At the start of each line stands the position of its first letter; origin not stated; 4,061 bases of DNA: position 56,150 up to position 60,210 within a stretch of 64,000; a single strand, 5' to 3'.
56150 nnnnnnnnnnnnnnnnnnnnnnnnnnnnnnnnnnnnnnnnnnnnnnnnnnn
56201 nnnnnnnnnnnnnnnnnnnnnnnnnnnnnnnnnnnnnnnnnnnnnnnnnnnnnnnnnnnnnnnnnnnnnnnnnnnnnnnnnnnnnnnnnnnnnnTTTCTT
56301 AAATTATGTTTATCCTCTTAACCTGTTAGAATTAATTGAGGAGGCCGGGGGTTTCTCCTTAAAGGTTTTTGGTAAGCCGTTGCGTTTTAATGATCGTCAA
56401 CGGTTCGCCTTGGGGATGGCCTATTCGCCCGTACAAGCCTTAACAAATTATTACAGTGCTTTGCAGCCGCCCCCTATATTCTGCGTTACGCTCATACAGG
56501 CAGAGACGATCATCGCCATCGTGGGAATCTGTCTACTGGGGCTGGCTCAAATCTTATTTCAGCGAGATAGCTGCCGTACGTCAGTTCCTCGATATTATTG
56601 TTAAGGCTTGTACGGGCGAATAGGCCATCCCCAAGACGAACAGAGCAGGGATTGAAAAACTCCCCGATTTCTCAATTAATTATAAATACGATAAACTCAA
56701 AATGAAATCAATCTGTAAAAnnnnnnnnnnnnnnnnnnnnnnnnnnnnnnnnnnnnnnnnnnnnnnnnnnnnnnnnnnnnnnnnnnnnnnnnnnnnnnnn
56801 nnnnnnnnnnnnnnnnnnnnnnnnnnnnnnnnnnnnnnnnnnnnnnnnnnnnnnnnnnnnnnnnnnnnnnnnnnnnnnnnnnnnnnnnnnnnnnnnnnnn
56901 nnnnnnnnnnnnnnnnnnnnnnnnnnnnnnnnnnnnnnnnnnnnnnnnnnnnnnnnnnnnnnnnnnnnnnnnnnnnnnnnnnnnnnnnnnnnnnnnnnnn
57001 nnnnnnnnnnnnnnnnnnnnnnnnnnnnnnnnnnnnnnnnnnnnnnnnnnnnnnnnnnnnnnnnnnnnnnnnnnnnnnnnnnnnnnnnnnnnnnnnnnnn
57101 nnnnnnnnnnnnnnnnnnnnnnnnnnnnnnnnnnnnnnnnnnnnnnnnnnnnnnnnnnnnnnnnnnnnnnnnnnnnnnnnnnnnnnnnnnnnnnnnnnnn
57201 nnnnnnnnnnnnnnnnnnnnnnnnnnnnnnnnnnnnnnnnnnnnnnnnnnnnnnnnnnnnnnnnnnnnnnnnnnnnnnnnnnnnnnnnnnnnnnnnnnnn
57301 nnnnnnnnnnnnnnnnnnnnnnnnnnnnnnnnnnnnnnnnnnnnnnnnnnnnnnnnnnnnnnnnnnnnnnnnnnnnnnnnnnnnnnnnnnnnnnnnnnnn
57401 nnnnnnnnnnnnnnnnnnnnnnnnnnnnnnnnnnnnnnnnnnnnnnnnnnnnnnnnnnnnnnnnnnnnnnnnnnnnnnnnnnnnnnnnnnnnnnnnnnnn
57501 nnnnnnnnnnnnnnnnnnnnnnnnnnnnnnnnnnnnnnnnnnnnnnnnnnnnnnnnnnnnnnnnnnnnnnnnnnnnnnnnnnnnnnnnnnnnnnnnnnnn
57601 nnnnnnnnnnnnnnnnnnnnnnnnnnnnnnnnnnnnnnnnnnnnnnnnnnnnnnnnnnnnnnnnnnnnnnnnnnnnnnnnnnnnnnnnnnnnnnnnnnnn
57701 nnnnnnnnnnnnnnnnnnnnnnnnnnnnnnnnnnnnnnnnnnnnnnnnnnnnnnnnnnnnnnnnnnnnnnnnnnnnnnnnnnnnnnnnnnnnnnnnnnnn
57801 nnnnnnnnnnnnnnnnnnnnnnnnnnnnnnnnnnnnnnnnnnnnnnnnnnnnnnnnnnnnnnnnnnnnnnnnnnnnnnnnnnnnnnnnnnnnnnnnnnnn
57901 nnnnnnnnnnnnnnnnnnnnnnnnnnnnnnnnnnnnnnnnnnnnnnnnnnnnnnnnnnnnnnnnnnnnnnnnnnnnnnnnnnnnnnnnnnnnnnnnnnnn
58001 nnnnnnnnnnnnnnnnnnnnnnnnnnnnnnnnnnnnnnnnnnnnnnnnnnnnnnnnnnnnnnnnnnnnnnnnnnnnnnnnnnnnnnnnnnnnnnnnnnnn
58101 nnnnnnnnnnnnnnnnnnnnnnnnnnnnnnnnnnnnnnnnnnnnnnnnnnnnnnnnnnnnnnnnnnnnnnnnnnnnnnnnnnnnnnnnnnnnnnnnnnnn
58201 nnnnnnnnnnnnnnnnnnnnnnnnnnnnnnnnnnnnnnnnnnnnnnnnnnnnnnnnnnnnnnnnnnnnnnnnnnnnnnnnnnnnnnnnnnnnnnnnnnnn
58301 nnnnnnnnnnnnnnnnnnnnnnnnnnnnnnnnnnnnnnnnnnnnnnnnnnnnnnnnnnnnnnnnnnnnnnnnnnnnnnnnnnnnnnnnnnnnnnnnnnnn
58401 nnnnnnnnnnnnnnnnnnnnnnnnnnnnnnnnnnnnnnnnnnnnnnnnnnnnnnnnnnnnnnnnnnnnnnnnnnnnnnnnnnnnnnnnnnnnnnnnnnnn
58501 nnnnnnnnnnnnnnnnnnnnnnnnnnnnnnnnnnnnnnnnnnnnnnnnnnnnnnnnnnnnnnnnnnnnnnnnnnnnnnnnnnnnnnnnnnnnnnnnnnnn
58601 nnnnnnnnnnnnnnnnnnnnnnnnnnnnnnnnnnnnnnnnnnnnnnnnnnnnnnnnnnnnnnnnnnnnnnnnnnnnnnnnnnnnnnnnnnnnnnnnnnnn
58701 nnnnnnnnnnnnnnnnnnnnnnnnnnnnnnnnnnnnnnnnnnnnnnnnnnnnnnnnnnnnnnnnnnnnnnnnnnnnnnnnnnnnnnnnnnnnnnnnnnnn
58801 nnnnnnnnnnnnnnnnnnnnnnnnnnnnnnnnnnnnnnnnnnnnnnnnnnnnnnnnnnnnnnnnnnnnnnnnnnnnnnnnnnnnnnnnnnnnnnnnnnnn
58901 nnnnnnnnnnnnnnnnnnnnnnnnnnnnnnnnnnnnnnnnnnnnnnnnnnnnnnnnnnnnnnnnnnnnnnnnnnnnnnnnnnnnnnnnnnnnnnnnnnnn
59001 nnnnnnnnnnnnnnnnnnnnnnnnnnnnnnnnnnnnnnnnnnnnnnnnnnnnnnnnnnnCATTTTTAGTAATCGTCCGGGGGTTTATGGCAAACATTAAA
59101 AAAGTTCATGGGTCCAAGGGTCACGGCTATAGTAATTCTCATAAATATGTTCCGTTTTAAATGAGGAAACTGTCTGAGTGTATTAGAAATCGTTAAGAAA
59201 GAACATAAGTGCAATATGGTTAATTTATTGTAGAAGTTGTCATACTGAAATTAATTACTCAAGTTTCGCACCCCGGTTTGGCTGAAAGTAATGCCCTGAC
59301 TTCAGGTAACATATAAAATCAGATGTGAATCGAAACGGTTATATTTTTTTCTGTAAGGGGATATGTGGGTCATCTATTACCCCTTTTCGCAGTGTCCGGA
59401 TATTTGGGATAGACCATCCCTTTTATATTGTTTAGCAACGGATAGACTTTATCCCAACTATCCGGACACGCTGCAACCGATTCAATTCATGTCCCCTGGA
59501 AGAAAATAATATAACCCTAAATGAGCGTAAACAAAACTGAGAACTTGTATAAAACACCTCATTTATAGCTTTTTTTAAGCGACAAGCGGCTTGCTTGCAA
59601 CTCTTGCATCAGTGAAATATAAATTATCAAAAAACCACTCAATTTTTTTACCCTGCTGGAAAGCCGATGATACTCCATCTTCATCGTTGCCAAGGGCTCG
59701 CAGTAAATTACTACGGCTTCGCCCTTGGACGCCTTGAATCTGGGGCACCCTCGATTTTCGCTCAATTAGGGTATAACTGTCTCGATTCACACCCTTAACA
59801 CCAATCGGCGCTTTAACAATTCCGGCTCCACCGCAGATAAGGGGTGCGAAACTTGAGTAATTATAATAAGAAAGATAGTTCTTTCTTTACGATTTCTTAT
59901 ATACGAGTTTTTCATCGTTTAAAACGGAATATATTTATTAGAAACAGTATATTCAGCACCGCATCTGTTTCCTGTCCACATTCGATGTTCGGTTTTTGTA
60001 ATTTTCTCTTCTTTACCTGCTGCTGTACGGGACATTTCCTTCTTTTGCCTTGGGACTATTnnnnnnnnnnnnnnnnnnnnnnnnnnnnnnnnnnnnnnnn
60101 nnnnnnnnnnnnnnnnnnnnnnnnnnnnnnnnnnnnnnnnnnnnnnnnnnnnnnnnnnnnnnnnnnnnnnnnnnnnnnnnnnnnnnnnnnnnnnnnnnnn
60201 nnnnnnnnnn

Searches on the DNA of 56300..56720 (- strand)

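Call 28: search_rna_families(source=window, start=56300, end=56720, threshold=evalue, max_evalue=10)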
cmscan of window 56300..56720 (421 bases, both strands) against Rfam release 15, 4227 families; matches with E-value up to 10: 0.
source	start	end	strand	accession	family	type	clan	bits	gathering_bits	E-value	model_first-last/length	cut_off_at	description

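Call 56: search_dna_similar(query=window:56333-56671:-, collection=plasmids, mode=distant, max_evalue=0.001)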
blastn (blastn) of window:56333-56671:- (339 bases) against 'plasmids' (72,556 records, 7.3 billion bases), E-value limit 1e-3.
No match.

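Call 57: search_dna_similar(query=window:56333-56671:-, collection=phages, mode=distant, max_evalue=0.001)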
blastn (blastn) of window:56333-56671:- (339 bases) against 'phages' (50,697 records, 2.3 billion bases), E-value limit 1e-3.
No match.

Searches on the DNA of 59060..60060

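Call 86: search_rna_families(source=window, start=59060, end=60060, threshold=evalue, max_evalue=1)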
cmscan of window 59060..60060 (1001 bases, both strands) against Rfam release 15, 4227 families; matches with E-value up to 1: 1.
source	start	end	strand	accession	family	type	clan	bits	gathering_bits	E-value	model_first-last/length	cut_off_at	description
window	59390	59471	-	RF00972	mir-651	Gene; miRNA;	-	24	106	0.039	1-86/86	no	mir-651 microRNA precursor family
